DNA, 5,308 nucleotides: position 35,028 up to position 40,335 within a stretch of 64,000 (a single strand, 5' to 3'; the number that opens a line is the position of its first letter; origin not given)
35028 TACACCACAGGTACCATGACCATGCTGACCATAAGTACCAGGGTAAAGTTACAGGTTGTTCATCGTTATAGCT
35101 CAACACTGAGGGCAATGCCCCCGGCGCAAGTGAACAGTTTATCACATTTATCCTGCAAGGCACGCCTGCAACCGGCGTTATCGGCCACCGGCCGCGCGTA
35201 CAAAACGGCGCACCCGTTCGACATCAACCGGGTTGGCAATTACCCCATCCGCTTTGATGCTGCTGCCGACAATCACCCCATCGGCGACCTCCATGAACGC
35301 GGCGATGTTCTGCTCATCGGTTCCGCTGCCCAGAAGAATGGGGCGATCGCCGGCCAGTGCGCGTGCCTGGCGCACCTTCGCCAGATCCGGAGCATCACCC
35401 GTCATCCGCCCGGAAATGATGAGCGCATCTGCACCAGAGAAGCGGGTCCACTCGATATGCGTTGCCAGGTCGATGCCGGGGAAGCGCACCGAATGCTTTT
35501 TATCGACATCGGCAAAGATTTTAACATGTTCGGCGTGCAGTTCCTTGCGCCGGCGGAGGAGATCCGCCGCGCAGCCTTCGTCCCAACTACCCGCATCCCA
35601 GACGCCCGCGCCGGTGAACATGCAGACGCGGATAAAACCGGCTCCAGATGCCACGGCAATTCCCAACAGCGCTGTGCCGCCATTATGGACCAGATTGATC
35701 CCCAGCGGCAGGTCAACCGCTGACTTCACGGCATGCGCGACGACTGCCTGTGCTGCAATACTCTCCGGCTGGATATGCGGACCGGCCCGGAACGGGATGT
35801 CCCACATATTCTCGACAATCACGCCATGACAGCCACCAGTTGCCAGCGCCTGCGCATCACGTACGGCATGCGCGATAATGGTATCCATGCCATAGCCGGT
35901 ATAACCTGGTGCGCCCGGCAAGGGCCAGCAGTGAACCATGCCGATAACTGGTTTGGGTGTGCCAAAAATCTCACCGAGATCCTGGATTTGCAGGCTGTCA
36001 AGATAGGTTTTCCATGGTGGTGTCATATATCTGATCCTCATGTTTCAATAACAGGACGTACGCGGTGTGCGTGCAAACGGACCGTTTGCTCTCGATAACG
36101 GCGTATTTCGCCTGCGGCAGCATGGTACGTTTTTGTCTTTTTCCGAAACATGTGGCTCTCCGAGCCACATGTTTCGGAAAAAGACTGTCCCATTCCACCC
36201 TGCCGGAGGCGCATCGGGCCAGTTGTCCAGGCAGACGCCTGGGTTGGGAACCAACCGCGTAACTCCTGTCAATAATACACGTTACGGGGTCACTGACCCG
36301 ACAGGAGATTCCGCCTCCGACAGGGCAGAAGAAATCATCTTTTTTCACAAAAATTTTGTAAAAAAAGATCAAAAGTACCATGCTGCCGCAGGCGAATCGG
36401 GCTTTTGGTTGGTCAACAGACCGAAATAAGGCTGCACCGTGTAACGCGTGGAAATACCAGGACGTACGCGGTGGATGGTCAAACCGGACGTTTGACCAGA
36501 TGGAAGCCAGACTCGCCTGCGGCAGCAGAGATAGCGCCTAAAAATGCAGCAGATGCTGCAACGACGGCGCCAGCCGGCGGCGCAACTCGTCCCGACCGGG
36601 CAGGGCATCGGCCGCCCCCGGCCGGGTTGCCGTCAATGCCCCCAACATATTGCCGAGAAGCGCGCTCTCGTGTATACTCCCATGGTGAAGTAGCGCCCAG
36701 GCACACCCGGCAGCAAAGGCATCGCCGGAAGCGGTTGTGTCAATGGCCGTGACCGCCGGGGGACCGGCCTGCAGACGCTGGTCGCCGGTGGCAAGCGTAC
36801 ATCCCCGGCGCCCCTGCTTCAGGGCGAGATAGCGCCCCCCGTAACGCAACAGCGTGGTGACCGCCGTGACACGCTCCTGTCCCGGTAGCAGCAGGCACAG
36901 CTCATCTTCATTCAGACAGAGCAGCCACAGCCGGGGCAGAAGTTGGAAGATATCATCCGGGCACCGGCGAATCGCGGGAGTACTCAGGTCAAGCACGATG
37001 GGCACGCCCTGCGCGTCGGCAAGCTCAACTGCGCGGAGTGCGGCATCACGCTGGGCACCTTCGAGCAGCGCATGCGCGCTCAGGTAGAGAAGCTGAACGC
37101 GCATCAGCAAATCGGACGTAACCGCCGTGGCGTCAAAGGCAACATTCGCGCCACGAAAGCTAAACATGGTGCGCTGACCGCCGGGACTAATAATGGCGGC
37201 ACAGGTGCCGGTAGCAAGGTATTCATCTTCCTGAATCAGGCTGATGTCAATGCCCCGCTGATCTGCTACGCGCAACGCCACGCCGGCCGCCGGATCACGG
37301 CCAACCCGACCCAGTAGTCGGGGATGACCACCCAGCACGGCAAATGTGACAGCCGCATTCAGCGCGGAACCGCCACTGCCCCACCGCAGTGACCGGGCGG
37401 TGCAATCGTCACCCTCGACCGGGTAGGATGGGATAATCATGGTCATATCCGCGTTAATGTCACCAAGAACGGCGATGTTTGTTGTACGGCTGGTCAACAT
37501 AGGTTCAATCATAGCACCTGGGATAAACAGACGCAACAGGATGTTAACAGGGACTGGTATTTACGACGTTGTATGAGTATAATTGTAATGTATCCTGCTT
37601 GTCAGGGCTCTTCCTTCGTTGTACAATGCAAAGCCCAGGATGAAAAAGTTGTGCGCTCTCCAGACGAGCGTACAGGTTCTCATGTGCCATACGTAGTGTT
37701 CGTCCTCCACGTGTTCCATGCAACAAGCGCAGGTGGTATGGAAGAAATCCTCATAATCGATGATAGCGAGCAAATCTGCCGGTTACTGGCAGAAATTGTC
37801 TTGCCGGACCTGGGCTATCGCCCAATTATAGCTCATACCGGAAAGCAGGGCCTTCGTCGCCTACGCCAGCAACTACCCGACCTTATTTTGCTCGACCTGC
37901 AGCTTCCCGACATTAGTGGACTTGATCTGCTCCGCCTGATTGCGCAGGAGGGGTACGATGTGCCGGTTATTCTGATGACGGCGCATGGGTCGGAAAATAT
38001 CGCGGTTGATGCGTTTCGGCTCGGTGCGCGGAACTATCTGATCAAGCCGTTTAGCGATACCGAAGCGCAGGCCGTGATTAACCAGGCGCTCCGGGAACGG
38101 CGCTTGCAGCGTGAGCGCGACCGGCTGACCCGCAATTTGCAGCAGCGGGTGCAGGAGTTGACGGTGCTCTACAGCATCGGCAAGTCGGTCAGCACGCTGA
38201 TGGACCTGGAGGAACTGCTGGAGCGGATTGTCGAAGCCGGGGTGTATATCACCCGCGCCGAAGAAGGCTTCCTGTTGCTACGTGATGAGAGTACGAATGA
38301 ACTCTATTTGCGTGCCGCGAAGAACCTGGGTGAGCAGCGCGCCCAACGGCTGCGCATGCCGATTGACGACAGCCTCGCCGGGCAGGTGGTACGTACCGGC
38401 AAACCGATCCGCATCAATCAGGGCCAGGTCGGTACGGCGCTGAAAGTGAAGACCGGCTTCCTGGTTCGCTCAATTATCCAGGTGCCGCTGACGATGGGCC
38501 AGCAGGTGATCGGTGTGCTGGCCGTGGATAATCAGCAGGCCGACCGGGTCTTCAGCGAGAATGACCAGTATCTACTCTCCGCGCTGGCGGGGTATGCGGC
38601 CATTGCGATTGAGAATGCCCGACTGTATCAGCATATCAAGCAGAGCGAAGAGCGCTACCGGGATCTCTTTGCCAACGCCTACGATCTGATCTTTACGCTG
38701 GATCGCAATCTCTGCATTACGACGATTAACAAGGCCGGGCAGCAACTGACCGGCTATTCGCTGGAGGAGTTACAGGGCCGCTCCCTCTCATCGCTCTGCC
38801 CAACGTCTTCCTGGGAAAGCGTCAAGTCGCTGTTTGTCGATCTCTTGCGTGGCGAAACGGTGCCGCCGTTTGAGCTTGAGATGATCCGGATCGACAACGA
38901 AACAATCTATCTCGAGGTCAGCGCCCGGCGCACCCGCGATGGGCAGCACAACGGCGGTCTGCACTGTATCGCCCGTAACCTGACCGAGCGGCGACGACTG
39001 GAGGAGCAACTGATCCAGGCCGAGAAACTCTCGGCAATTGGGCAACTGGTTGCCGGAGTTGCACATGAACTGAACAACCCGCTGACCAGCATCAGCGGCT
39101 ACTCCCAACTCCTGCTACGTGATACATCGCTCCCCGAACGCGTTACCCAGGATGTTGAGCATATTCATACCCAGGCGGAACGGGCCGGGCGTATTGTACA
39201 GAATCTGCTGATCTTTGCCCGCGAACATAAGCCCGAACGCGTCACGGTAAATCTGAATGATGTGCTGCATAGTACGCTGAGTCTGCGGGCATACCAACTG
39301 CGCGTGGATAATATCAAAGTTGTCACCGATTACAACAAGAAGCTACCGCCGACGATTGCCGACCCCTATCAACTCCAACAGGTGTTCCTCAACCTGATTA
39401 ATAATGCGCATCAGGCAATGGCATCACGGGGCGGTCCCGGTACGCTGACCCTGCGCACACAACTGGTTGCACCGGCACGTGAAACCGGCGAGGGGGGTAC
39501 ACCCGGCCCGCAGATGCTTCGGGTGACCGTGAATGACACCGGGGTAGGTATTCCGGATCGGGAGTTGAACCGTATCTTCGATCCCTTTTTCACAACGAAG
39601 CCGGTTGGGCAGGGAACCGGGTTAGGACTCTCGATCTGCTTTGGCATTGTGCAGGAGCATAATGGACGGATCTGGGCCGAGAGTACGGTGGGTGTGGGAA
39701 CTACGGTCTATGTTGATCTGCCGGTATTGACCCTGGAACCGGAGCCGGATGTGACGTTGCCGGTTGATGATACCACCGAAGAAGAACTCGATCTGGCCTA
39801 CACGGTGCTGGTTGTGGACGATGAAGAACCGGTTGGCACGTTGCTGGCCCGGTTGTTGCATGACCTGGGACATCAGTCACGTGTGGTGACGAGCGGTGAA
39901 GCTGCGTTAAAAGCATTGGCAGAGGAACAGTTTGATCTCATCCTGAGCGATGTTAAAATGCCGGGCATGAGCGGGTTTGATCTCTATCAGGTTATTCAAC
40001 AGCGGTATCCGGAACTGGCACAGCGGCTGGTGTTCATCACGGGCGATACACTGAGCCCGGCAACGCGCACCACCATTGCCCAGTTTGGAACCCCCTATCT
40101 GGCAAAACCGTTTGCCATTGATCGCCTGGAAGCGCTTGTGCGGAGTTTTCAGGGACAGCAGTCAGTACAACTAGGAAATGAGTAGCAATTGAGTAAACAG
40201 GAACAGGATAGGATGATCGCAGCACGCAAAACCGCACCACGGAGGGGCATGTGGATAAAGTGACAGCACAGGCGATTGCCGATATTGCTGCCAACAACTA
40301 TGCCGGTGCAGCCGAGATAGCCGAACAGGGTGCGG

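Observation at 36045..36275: MITE-like repeat family with TIRs and perfect 7-bp target-site duplications (family description, reference copy B1)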

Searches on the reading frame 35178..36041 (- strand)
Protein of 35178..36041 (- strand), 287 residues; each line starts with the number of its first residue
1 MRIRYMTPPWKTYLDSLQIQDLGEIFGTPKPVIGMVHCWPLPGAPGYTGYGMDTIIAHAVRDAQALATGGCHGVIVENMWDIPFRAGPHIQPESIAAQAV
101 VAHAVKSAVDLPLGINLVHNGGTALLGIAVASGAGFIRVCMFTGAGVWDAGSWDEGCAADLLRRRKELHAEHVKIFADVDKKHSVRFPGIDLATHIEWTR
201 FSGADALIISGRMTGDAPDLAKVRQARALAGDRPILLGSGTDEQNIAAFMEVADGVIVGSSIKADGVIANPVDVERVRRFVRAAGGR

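Call 8: search_protein_families(library=pfam, proteins=[window:35178-36041:-])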
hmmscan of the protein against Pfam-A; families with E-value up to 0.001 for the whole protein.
window:35178-36041:- (287 aa): 1 family
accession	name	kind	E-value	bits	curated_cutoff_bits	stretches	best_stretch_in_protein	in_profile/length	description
PF03437.21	BtpA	-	1.1e-71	241.7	30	1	29-284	2-252/254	BtpA family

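Call 24: find_encoding_contigs(protein=window:35178-36041:-, flank=3000, max_places=6)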
Protein window:35178-36041:- (287 aa): no gene with exactly this product is on record in the collection.

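Call 29: find_encoding_contigs(protein=window:35178-36026:-, flank=3000, max_places=8)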
Protein window:35178-36026:- (282 aa): 7 contigs read that carry it; 5 places shown.
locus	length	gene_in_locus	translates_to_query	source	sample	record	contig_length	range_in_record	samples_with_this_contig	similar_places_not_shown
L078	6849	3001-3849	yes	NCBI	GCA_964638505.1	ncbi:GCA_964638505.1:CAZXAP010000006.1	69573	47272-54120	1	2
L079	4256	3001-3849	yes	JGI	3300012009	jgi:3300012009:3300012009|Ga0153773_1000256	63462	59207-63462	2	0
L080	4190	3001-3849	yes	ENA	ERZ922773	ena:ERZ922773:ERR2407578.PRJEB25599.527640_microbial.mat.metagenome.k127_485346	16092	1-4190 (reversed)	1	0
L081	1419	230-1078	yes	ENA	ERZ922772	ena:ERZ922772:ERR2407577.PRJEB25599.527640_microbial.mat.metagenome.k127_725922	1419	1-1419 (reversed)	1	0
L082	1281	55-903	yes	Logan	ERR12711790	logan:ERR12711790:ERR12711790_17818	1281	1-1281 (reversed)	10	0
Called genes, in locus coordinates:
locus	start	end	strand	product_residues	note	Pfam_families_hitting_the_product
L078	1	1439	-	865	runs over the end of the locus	PF00072:Response_reg, PF01590:GAF, PF13185:GAF_2, PF13492:GAF_3, PF00989:PAS, PF08448:PAS_4, PF13426:PAS_9, PF00512:HisKA, +3 more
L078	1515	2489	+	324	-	PF00294:PfkB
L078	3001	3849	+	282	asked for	PF03437:BtpA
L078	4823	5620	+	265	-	-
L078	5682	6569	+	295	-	PF00701:DHDPS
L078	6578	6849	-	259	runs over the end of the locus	PF00106:adh_short, PF08659:KR, PF13561:adh_short_C2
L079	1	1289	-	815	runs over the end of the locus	PF00072:Response_reg, PF01590:GAF, PF13185:GAF_2, PF13492:GAF_3, PF00989:PAS, PF08448:PAS_4, PF13426:PAS_9, PF00512:HisKA, +3 more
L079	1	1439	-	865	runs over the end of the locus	PF00072:Response_reg, PF01590:GAF, PF13185:GAF_2, PF13492:GAF_3, PF00989:PAS, PF08448:PAS_4, PF13426:PAS_9, PF00512:HisKA, +3 more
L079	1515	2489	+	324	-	PF00294:PfkB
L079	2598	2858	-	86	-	-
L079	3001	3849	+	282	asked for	PF03437:BtpA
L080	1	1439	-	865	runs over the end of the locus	PF00072:Response_reg, PF01590:GAF, PF13185:GAF_2, PF13492:GAF_3, PF00989:PAS, PF08448:PAS_4, PF13426:PAS_9, PF00512:HisKA, +3 more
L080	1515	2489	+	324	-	PF00294:PfkB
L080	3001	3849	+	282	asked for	PF03437:BtpA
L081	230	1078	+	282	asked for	PF03437:BtpA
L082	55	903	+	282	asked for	PF03437:BtpA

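Call 41: find_related_loci(query=window:35178-36026:-, collection=metagenome_contigs, flank=2500)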
Query window:35178-36026:- (282 aa) in metagenome_contigs; peptide patterns used: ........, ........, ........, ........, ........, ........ (x = any residue, [..] = any of these).
151 stretches matched a pattern; 129 encode a relative of the query (tblastn E <= 1e-3); the best 80 are kept; 80 distinct loci.
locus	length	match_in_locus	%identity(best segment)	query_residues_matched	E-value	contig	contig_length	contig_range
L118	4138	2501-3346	96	1-282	0e+0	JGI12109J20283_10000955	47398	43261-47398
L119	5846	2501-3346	96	1-282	0e+0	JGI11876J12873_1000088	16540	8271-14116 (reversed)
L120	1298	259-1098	79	2-281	4e-168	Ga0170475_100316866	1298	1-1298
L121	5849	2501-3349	84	1-282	7e-153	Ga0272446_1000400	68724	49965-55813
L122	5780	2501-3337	84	1-279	3e-152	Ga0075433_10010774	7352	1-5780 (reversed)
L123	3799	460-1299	83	1-279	3e-154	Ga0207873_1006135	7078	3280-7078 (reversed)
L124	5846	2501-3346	84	1-281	3e-151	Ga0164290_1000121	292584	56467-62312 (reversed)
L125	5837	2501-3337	80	1-279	8e-151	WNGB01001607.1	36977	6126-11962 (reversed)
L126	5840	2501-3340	84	1-279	6e-151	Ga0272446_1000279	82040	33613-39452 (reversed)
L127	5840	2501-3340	84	1-279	6e-151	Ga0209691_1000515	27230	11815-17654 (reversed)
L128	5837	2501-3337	82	1-279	4e-151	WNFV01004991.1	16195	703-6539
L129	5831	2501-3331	86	1-276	7e-151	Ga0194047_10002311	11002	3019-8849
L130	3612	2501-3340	84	1-279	2e-153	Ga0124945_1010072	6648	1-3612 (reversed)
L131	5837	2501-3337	81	1-279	3e-150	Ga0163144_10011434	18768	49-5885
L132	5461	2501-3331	84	1-276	2e-150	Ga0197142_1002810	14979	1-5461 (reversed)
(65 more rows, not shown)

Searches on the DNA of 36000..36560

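Call 55: search_rna_families(source=window, start=36000, end=36560, threshold=evalue, max_evalue=10)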
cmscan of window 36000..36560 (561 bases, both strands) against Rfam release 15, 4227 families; matches with E-value up to 10: 12.
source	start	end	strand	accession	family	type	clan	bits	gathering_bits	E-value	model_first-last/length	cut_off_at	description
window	36123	36196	+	RF04110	MIR5084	Gene; miRNA;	-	28.2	110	0.003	1-122/122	no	MIR5084 microRNA precursor family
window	36116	36199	-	RF00963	mir-642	Gene; miRNA;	-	28.2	90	0.0087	1-83/83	no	mir-642 microRNA precursor family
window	36309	36397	-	RF00795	mir-43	Gene; miRNA;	-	17.6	54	1.4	1-87/87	no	mir-43 microRNA precursor family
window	36137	36183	-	RF00795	mir-43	Gene; miRNA;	-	17.4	54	1.7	1-87/87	no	mir-43 microRNA precursor family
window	36122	36193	+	RF03437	mir-2392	Gene; miRNA;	-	17.1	90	2.7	1-84/84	no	mir-2392 microRNA precursor family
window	36335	36371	+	RF00623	P1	Gene;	-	15.4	100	1.1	48-82/180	no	Pseudomonas sRNA P1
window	36076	36349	-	RF02376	antisense_SR1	Gene; sRNA;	-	14.2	45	2.4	1-210/210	no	SR1 sRNA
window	36049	36115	+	RF03213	mir-5885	Gene; miRNA;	-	13.5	64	7.3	1-65/65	no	mir-5885 microRNA precursor family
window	36381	36527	-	RF04104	MIR918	Gene; miRNA;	-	13.1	268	9.3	60-206/265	no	MIR918 microRNA precursor family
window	36191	36368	-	RF00457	IRES_mnt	Cis-reg; IRES;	-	12.7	100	0.79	1-203/203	no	Mnt IRES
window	36339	36367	-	RF04149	MIR447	Gene; miRNA;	-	11.8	200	8.7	1-236/236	no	MIR447 microRNA precursor family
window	36148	36174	-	RF02601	BASRCI337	Gene; sRNA;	-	11.4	229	3.1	163-189/191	no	Brucella sRNA CI337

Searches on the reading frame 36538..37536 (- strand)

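Call 8: search_protein_families(library=pfam, proteins=[window:36538-37536:-])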
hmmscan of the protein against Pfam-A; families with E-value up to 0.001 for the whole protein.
window:36538-37536:- (332 aa): 1 family
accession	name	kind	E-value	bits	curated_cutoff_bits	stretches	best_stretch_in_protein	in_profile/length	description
PF00294.29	PfkB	-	1.2e-43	150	25.8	1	19-313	2-300/302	pfkB family carbohydrate kinase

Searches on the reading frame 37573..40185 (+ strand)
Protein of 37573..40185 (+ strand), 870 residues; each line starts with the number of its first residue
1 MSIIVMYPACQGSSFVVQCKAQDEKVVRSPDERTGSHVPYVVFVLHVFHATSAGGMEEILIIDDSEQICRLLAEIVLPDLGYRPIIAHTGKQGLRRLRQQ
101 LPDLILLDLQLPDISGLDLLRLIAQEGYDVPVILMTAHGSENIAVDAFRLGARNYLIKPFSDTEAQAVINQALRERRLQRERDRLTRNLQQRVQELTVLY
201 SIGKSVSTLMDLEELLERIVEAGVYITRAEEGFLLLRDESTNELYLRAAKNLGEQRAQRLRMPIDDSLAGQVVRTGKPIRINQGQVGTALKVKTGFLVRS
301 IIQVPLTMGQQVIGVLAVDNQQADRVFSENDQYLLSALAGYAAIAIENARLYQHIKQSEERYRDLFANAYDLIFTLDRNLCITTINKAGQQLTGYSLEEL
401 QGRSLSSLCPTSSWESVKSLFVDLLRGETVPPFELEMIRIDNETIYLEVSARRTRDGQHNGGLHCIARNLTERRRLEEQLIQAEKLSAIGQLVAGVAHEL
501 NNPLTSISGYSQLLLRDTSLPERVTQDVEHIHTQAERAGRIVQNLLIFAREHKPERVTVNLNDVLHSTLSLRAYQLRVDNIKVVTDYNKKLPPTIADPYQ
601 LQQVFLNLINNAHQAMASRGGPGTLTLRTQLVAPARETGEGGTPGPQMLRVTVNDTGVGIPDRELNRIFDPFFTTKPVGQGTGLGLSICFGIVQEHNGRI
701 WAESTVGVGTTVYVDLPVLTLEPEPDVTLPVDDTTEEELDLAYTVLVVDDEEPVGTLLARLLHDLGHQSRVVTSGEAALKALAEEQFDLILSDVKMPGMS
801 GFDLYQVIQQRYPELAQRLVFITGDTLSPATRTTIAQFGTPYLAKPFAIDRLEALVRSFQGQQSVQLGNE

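Call 7: find_encoding_contigs(protein=window:37573-40185:+, flank=2000, max_places=4)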
Protein window:37573-40185:+ (870 aa): no gene with exactly this product is on record in the collection.

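Call 8: search_protein_families(library=pfam, proteins=[window:37573-40185:+])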
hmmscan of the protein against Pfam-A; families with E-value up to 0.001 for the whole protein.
window:37573-40185:+ (870 aa): 11 families
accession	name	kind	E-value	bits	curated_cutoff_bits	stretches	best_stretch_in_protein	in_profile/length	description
PF00072.30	Response_reg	-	9e-47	158.3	30.2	2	59-169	1-110/111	Response regulator receiver domain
PF02518.31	HATPase_c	-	3.2e-26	92.4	26.4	1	597-718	2-109/111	Histidine kinase-, DNA gyrase B-, and HSP90-like ATPase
PF13185.12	GAF_2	-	2.6e-19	70.2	28.6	1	211-347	3-136/136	GAF domain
PF13492.12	GAF_3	-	2e-18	67.4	27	1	211-348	1-129/129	GAF domain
PF00512.31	HisKA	-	1.4e-17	63.9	26.9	1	490-551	3-63/66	His Kinase A (phospho-acceptor) domain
PF01590.32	GAF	-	1.3e-14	55.3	22.4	1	211-346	1-133/133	GAF domain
PF00989.32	PAS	-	7.1e-12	45.8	22.6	1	360-468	1-111/113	PAS fold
PF13426.13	PAS_9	-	1.4e-11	45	27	1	373-472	4-103/103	PAS domain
PF08448.16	PAS_4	-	1.3e-10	41.9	23.1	1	368-475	3-110/110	PAS fold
PF13188.13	PAS_8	-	1.6e-06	28.3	21.8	1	360-410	1-52/65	PAS domain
PF08447.18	PAS_3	-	0.00087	19.9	25.6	0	383-458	2-79/89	PAS fold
